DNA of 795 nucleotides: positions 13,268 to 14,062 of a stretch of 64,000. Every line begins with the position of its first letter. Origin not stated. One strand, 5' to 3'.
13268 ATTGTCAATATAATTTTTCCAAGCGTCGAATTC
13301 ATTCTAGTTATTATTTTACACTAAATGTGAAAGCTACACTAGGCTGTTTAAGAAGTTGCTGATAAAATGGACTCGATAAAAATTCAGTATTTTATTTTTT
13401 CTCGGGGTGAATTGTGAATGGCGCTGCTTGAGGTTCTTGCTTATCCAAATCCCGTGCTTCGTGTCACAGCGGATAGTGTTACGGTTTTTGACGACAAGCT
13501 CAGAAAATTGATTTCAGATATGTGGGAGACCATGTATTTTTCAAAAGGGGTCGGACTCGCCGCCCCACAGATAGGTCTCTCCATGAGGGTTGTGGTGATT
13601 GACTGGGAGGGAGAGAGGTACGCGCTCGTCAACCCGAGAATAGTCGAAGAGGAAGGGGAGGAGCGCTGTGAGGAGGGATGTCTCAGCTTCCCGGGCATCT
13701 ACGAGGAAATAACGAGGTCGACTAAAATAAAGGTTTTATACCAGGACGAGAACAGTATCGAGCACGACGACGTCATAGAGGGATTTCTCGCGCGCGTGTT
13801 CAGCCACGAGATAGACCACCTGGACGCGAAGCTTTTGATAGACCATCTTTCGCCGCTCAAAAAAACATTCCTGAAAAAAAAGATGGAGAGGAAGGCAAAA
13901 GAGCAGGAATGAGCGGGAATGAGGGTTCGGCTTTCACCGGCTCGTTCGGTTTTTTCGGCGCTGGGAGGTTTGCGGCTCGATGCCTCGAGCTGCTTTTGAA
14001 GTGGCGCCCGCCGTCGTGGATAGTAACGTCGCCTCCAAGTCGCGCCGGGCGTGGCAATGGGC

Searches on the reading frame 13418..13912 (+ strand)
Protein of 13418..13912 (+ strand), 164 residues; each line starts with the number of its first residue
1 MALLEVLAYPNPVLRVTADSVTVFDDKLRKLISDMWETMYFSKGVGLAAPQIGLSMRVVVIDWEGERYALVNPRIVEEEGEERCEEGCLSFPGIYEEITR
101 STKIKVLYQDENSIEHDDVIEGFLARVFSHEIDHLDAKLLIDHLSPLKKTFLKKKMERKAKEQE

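Call 59: search_protein_families(library=pfam, proteins=[window:13418-13912:+], max_evalue=0.001)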
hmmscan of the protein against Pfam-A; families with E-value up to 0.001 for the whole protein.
window:13418-13912:+ (164 aa): 1 family
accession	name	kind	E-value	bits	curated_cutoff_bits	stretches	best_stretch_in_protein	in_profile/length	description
PF01327.26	Pep_deformylase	-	2.1e-49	167.6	22.8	1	4-149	2-155/156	Polypeptide deformylase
